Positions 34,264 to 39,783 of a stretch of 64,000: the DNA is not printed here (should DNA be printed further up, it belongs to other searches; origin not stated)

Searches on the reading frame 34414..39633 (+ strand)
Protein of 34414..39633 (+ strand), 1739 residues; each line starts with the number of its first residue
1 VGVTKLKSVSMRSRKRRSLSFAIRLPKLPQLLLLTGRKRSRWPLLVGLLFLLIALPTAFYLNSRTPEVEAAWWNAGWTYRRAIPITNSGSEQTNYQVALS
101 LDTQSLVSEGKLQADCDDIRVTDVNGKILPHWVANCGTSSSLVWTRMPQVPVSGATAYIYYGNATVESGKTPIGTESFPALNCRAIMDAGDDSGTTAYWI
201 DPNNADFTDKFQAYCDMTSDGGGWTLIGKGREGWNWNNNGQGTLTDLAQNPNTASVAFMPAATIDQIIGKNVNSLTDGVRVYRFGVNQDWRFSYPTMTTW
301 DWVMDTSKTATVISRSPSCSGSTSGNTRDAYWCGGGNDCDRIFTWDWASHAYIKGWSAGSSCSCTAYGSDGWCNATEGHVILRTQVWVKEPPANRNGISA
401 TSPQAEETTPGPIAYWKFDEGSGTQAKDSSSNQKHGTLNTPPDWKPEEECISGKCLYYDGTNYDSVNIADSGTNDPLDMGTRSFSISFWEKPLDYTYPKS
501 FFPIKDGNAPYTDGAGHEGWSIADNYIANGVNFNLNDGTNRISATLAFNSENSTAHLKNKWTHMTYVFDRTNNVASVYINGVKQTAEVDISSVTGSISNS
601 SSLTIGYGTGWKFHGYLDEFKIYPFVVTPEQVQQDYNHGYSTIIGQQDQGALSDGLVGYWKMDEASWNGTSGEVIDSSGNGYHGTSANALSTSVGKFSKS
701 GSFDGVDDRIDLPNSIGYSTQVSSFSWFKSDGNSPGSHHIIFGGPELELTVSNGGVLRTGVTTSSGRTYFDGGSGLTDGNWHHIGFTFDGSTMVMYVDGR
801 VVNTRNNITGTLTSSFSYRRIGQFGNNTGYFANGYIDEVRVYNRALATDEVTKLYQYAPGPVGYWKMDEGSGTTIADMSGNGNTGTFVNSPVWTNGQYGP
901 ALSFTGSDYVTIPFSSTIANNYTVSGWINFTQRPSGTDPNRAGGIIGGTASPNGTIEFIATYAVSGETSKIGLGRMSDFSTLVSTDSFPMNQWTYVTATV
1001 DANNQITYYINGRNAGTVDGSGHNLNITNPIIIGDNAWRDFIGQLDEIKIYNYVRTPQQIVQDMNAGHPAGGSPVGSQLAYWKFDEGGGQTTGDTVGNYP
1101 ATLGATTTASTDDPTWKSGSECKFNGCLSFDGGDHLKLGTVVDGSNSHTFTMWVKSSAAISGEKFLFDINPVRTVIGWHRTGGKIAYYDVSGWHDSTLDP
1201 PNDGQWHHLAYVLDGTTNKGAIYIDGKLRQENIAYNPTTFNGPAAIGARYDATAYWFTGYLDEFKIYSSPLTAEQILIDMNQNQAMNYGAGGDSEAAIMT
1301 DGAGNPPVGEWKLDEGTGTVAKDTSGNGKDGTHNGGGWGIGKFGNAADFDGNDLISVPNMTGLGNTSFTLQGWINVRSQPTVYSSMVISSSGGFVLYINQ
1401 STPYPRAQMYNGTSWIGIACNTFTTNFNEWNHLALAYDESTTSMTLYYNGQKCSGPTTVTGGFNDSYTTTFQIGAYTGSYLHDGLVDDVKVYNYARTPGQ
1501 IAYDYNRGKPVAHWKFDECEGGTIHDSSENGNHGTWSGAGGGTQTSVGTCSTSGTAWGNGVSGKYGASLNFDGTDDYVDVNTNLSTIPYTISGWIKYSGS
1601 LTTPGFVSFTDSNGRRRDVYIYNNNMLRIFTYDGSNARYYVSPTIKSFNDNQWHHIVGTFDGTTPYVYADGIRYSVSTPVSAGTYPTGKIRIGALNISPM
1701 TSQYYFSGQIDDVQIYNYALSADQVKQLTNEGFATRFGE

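Call 9: search_protein_families(library=pfam, proteins=[window:34414-39633:+])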
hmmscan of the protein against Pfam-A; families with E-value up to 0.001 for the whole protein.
window:34414-39633:+ (1739 aa): 9 families
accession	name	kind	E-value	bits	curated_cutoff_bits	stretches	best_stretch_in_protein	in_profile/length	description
PF13385.13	Laminin_G_3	-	2.5e-127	421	27.6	6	1572-1726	1-151/151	Concanavalin A-like lectin/glucanases superfamily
PF02210.31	Laminin_G_2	-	1.3e-16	61.6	22.9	0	1630-1715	32-123/126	Laminin G domain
PF07953.20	Toxin_R_bind_N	-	1.7e-14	54.5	23.8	1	451-623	25-187/191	Clostridium neurotoxin, N-terminal receptor binding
PF10102.14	DUF2341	-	1.1e-11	45.4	23.4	1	115-170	1-59/84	Domain of unknown function (DUF2341)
PF01410.23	COLFI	-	3e-08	33.7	26.2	1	164-220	14-70/233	Fibrillar collagen C-terminal domain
PF02973.23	Sialidase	-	2.4e-07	30.9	26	0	821-853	149-183/189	Sialidase, N-terminal domain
PF00054.30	Laminin_G_1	-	8.4e-07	29.7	24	0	754-811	28-85/131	Laminin G domain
PF00147.23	Fibrinogen_C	-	7.2e-06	26.4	22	1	182-233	4-52/221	Fibrinogen beta and gamma chains, C-terminal globular domain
PF00354.24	Pentaxin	-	7.1e-05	23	25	0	1705-1730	143-168/194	Pentaxin family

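Call 40: list_cluster_members(proteins=[window:34414-39630:+, window:39749-45130:+, window:45720-51062:+, window:51205-56553:+, window:34444-39630:+, window:17170-17931:-, window:18647-20503:-, window:28570-29685:-, window:60810-61334:+, window:30761-31777:-])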
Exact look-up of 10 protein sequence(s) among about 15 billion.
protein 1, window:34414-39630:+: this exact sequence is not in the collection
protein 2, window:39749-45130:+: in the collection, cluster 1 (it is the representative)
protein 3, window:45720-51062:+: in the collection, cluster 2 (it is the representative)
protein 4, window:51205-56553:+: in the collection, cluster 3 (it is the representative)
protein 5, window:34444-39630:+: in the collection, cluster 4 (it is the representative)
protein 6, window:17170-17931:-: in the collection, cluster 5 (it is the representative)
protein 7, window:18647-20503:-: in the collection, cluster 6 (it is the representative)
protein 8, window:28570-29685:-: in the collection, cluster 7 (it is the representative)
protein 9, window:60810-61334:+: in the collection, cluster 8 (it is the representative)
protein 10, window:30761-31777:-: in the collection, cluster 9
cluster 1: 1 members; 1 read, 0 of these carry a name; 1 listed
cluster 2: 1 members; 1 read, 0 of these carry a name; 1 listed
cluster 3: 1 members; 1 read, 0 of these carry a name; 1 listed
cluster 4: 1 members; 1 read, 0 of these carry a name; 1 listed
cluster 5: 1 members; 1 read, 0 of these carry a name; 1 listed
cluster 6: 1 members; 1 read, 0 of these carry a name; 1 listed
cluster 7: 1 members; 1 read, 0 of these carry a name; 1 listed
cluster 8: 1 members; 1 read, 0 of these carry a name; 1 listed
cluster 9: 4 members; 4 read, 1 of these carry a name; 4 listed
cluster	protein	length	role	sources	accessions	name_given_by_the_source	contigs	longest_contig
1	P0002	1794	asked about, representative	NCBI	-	-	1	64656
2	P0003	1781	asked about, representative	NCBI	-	-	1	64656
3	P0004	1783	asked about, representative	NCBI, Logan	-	-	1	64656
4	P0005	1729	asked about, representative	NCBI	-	-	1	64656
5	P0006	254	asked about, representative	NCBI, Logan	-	-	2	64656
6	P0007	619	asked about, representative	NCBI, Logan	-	-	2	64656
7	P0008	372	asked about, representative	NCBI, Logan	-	-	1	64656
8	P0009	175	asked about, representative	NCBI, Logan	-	-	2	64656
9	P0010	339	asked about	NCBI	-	-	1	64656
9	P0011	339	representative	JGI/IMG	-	phosphoglycerate kinase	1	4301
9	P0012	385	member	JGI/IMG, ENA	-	-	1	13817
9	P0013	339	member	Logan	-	-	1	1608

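Call 41: find_encoding_contigs(protein=P0006, flank=3000, max_places=4)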
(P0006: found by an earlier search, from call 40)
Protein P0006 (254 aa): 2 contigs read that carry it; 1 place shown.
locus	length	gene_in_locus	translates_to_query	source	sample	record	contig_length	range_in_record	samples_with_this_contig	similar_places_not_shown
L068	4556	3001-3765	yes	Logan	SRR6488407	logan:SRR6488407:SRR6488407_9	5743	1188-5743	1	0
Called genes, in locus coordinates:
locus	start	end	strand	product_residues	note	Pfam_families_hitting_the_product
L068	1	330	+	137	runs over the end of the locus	-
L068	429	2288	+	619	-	-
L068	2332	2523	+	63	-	-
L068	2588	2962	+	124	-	PF07883:Cupin_2 (weak)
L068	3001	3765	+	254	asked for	PF00459:Inositol_P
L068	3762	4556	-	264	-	?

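Call 42: find_encoding_contigs(protein=P0012, flank=6000, max_places=4)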
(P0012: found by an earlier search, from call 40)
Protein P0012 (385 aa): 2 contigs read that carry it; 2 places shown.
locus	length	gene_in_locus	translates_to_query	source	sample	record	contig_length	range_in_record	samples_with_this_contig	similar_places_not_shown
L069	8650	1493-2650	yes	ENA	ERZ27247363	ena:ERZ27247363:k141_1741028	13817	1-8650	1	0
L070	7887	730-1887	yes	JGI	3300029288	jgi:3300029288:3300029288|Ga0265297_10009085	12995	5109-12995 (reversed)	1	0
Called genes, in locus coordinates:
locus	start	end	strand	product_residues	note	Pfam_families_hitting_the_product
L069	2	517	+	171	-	?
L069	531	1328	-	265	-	PF00696:AA_kinase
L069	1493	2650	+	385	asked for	PF00162:PGK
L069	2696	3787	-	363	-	PF00595:PDZ, PF13180:PDZ_2, PF17820:PDZ_6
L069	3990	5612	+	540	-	PF08239:SH3_3 (faint)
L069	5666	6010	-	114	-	-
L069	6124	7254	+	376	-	PF00044:Gp_dh_N, PF02800:Gp_dh_C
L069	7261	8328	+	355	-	-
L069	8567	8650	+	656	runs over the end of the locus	-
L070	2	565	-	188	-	?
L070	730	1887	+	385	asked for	PF00162:PGK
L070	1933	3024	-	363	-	PF00595:PDZ, PF13180:PDZ_2, PF17820:PDZ_6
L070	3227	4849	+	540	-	PF08239:SH3_3 (faint)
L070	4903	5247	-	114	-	-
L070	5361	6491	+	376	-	PF00044:Gp_dh_N, PF02800:Gp_dh_C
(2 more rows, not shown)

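Call 54: find_encoding_contigs(protein=P0002, flank=500, max_places=3)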
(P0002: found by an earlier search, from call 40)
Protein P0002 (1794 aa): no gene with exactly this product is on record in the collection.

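Call 70: find_homologous_proteins(query=P0010, max_evalue=1e-40)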
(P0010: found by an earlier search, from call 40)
Query P0010 (339 aa): 3907 proteins with E <= 1e-40 among 8000 candidates; the best 120 are listed.
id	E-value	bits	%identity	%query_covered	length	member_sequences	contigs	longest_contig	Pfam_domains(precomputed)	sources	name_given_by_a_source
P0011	1.8e-208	710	93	100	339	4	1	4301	PF00162.25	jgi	jgi:phosphoglycerate kinase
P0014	1.2e-184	631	82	100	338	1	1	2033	PF00162.25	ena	-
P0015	5.8e-180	616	80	100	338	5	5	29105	PF00162.25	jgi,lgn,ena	jgi:phosphoglycerate kinase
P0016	9.6e-176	602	78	100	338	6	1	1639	PF00162.25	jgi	-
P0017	5.9e-174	596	78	100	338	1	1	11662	PF00162.25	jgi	jgi:phosphoglycerate kinase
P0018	2.7e-169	581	75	100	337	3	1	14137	PF00162.25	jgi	-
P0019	7.5e-169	579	76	100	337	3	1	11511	PF00162.25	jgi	jgi:3-phosphoglycerate kinase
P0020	1.6e-167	575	75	100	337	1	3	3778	PF00162.25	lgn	-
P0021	5.1e-167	573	76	100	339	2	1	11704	PF00162.25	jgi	jgi:3-phosphoglycerate kinase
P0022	3.7e-163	561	71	100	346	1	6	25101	PF00162.25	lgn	-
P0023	6.6e-163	560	71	100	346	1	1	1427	PF00162.25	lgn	-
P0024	2.9e-161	554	73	100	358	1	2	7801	PF00162.25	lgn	-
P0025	4.0e-161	554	73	100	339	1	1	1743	PF00162.25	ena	-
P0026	5.3e-161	554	72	100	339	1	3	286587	PF00162.25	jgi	jgi:phosphoglycerate kinase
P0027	3.6e-158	544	72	100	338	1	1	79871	PF00162.25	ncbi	-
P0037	5.8e-151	521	68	100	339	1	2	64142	PF00162.25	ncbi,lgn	-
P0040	7.9e-143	494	65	100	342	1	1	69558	PF00162.25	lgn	-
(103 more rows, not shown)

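Call 71: find_encoding_contigs(protein=P0026, flank=10000, max_places=1)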
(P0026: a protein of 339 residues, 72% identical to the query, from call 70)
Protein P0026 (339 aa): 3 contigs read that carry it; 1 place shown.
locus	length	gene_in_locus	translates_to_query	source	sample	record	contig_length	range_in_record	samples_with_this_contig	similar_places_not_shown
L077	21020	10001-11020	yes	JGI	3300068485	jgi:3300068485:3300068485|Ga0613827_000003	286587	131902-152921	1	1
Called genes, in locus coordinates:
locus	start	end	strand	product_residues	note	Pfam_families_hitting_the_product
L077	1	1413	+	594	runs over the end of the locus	PF00009:GTP_EFTU, PF01926:MMR_HSR1 (weak), PF03144:GTP_EFTU_D2 (weak), PF00679:EFG_C, PF06421:LepA_C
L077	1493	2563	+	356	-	PF02463:SMC_N, PF13476:AAA_23, PF13304:AAA_21 (faint)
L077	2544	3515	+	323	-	PF01256:Carb_kinase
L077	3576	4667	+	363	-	PF02661:Fic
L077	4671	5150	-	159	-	-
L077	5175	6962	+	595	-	PF04675:DNA_ligase_A_N, PF01068:DNA_ligase_A_M, PF09414:RNA_ligase (weak), PF04679:DNA_ligase_A_C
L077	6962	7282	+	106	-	PF01883:FeS_assembly_P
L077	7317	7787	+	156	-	PF02502:LacAB_rpiB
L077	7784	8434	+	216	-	PF00834:Ribul_P_3_epim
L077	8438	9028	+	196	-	PF18306:LDcluster4, PF03641:Lysine_decarbox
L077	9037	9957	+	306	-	PF00294:PfkB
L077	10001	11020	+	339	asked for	PF00162:PGK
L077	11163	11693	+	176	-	-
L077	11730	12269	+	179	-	-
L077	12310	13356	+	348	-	PF00044:Gp_dh_N, PF02800:Gp_dh_C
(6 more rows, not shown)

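Call 72: find_encoding_contigs(protein=P0027, flank=10000, max_places=1)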
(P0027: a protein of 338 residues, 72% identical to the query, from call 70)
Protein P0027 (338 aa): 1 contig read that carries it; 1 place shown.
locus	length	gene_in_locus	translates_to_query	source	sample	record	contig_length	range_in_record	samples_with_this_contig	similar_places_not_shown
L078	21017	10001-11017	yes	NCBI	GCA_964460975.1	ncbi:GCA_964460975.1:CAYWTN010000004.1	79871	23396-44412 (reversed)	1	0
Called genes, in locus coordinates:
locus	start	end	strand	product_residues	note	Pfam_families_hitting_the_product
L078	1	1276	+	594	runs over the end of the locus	PF00009:GTP_EFTU, PF01926:MMR_HSR1 (faint), PF03144:GTP_EFTU_D2, PF00679:EFG_C, PF06421:LepA_C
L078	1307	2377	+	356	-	PF02463:SMC_N, PF13476:AAA_23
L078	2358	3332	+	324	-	PF01256:Carb_kinase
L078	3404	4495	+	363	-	PF02661:Fic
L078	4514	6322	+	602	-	PF04675:DNA_ligase_A_N, PF01068:DNA_ligase_A_M, PF04679:DNA_ligase_A_C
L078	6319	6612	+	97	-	PF01883:FeS_assembly_P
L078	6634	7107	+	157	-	PF02502:LacAB_rpiB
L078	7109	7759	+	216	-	PF00834:Ribul_P_3_epim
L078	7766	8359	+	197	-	PF18306:LDcluster4, PF03641:Lysine_decarbox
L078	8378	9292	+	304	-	PF00294:PfkB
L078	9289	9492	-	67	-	-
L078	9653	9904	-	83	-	-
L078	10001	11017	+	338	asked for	PF00162:PGK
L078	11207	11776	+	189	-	-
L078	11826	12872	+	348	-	PF00044:Gp_dh_N, PF02800:Gp_dh_C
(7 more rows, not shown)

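Call 73: find_encoding_contigs(protein=P0037, flank=10000, max_places=1)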
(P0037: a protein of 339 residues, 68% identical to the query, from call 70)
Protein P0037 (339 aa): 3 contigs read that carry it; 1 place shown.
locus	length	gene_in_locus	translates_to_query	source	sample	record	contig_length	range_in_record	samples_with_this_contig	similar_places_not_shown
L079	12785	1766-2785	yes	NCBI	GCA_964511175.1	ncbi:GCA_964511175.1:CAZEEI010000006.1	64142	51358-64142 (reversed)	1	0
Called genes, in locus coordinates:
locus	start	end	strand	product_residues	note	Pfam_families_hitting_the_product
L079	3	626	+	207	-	?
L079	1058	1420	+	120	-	-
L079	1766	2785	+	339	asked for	PF00162:PGK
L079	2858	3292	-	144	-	PF01797:Y1_Tnp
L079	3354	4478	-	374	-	PF00044:Gp_dh_N, PF02800:Gp_dh_C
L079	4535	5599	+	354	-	-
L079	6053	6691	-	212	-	PF01936:NYN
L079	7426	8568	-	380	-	PF20706:GT4-conflict (weak), PF00534:Glycos_transf_1, PF13692:Glyco_trans_1_4, PF13524:Glyco_trans_1_2 (weak)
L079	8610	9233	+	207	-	PF00300:His_Phos_1 (faint)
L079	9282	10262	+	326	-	PF00293:NUDIX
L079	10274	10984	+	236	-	PF01209:Ubie_methyltran, PF02353:CMAS (weak), PF05401:NodS, PF13489:Methyltransf_23, PF13847:Methyltransf_31, PF08241:Methyltransf_11, PF08242:Methyltransf_12, PF13649:Methyltransf_25, +1 more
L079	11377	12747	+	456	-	-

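Call 74: find_encoding_contigs(protein=P0040, flank=10000, max_places=1)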
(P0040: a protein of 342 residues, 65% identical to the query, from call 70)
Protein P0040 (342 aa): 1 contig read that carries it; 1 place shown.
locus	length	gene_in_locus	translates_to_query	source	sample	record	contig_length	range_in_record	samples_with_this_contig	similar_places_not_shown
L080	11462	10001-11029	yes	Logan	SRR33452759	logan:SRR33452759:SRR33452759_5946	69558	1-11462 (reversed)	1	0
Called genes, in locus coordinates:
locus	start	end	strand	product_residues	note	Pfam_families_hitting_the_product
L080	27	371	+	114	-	-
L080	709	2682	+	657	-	-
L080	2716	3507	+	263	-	PF01988:VIT1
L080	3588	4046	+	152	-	PF02502:LacAB_rpiB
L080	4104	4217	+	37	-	-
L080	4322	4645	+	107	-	-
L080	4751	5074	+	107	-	-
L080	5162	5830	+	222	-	PF00834:Ribul_P_3_epim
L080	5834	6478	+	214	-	PF18306:LDcluster4, PF03641:Lysine_decarbox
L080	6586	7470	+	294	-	PF00294:PfkB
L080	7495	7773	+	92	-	-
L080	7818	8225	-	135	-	-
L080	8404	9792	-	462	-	PF08239:SH3_3 (faint)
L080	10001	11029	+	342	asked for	PF00162:PGK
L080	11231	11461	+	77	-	?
